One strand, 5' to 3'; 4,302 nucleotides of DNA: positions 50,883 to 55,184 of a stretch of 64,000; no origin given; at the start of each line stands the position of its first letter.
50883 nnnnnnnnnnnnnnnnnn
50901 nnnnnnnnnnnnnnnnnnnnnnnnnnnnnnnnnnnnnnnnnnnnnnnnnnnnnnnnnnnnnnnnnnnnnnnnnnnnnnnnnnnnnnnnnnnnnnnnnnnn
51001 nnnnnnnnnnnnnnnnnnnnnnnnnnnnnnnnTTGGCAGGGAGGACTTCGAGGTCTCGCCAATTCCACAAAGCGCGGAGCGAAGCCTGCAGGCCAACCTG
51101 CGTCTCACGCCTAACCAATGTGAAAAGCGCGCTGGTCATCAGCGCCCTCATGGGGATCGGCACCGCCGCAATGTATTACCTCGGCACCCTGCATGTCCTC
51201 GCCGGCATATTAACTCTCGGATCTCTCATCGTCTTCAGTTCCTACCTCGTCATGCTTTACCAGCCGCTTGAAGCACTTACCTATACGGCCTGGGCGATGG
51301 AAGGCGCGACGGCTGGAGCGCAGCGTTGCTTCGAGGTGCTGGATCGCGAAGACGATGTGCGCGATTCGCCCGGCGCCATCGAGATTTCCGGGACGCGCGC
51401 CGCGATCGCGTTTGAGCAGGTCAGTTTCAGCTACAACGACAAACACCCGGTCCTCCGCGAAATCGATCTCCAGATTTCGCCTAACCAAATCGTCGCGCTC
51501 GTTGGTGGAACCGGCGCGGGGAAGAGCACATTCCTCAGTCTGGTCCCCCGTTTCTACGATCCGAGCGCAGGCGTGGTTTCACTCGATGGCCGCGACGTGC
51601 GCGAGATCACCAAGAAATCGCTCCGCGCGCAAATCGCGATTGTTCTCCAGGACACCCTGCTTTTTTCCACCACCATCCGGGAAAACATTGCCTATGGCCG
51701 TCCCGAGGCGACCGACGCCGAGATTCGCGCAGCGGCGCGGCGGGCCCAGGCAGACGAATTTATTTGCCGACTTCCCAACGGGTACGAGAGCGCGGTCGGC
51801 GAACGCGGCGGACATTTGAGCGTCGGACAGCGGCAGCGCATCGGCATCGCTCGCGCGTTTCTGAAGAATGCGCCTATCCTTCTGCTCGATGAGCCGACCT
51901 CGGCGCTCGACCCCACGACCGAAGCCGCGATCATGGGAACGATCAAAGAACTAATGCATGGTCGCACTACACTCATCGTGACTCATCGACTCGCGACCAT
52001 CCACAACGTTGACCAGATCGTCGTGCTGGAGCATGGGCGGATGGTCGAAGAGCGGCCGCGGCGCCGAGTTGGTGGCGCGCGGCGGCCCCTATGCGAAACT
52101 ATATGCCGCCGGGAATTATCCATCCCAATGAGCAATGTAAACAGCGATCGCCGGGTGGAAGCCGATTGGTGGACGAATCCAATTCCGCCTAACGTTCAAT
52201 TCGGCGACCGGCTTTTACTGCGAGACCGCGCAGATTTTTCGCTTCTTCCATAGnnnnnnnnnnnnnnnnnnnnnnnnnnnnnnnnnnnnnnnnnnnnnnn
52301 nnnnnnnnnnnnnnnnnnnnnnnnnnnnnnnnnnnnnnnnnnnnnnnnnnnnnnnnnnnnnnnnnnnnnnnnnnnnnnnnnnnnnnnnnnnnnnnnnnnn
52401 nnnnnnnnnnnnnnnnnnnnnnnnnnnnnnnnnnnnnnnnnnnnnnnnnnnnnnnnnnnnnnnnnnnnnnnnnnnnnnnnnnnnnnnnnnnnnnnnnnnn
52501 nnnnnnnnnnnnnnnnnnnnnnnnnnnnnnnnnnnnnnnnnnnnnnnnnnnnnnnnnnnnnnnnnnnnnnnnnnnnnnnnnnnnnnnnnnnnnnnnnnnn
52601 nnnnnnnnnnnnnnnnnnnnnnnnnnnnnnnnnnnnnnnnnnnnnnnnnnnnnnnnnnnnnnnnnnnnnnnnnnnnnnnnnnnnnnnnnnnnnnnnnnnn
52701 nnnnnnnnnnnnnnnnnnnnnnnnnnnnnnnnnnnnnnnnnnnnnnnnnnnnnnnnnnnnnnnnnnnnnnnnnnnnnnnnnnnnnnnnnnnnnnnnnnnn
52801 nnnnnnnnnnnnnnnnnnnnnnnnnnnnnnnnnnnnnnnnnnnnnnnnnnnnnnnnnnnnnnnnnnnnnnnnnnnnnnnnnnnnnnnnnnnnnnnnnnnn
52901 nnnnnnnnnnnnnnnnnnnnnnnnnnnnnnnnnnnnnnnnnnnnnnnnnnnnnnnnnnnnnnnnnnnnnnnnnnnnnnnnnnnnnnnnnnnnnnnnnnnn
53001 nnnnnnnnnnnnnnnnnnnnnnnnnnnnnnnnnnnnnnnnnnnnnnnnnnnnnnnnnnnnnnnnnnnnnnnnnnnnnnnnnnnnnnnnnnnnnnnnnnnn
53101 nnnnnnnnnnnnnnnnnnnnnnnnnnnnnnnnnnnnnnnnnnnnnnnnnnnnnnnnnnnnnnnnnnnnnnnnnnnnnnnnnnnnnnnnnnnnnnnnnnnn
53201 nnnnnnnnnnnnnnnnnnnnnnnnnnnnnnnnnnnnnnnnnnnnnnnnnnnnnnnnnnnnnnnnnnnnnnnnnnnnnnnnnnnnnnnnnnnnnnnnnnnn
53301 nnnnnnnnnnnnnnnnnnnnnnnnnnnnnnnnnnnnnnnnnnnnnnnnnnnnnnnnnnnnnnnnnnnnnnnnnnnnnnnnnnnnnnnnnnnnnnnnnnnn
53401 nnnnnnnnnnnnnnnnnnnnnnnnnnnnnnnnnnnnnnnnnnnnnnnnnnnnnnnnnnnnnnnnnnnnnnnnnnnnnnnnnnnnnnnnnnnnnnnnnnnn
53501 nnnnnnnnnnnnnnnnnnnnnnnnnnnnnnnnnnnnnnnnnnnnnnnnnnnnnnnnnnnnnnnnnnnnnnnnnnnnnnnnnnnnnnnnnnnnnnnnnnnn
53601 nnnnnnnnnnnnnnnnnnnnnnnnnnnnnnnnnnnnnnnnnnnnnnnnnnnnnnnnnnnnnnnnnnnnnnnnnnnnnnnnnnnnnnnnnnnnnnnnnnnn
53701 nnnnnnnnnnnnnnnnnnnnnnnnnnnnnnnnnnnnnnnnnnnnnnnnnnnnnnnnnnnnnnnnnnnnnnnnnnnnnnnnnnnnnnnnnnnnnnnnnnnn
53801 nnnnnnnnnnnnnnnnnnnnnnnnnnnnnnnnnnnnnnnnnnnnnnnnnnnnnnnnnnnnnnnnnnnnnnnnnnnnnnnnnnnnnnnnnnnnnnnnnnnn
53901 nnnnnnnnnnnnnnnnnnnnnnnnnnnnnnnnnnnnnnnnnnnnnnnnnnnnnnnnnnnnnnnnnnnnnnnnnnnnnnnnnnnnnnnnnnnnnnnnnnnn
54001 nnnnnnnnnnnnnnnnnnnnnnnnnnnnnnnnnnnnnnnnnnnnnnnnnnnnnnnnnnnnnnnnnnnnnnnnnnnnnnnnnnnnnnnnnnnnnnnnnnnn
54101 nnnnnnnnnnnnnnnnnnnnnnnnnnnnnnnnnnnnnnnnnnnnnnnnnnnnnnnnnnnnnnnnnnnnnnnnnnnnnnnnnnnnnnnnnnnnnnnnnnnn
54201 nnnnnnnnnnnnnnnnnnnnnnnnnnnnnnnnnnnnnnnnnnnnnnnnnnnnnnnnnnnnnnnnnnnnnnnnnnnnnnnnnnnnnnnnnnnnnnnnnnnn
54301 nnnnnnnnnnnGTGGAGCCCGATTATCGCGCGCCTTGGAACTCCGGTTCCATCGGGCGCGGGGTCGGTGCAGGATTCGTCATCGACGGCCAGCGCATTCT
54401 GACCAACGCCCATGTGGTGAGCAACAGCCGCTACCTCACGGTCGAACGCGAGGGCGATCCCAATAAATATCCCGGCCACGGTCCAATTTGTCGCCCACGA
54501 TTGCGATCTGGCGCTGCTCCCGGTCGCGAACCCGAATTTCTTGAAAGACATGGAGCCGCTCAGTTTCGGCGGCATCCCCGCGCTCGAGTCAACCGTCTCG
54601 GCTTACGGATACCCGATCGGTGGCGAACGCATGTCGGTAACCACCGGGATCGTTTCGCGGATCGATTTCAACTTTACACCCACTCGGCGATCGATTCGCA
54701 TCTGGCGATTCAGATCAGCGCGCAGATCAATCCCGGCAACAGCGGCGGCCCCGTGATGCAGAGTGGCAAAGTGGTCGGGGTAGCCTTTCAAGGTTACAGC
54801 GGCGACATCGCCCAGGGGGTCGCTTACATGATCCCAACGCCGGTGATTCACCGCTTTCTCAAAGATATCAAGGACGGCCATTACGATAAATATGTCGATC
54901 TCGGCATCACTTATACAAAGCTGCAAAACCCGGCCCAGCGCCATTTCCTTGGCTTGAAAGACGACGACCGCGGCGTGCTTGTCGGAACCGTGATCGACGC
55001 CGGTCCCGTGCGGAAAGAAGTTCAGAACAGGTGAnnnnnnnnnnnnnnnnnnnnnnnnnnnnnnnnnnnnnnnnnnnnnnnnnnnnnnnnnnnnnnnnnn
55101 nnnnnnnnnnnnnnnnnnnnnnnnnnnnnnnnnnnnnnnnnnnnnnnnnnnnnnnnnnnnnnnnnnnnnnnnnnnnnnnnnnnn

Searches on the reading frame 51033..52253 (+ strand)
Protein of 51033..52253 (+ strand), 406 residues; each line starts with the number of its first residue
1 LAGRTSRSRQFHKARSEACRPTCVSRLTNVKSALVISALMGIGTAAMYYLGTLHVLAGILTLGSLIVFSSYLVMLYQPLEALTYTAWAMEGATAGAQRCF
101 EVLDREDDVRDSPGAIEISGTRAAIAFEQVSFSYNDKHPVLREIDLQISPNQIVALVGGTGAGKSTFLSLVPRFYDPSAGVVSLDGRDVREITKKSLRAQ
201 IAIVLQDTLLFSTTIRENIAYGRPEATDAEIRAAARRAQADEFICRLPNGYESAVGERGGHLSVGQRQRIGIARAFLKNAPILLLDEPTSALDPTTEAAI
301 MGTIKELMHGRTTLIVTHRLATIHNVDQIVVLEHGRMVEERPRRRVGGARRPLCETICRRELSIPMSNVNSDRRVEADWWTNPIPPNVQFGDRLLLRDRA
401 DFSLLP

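Call 52: search_protein_families(library=pfam, proteins=[window:51033-52253:+], max_evalue=0.001)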
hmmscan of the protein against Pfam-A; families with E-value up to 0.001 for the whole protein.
window:51033-52253:+ (406 aa): 4 families
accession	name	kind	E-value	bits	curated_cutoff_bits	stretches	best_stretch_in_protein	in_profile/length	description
PF00005.33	ABC_tran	-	1.1e-32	113.9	25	1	141-290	1-137/137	ABC transporter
PF13304.12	AAA_21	-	1.8e-07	32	27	1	262-318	238-298/304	AAA domain, putative AbiEii toxin, Type IV TA system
PF02463.25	SMC_N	-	7.2e-06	26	40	1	262-333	137-212/220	RecF/RecN/SMC N terminal domain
PF00664.28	ABC_membrane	-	0.00073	19.7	28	1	10-79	205-274/274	ABC transporter transmembrane region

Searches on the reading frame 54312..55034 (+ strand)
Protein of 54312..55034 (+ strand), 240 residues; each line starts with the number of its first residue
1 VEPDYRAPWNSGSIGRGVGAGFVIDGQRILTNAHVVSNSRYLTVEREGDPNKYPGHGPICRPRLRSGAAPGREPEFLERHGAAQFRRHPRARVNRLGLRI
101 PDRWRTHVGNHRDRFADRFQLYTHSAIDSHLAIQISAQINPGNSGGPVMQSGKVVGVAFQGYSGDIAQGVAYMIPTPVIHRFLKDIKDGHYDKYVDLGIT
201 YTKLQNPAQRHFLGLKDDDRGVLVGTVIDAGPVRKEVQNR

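Call 52: search_protein_families(library=pfam, proteins=[window:54312-55034:+], max_evalue=0.001)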
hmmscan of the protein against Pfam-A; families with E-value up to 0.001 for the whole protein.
window:54312-55034:+ (240 aa): 2 families
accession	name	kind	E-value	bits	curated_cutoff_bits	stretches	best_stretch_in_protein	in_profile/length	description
PF13365.12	Trypsin_2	-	3.4e-11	44.5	27.6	2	127-157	113-144/144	Trypsin-like peptidase domain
PF00089.32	Trypsin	-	2.5e-10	41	20.6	1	133-170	167-207/220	Trypsin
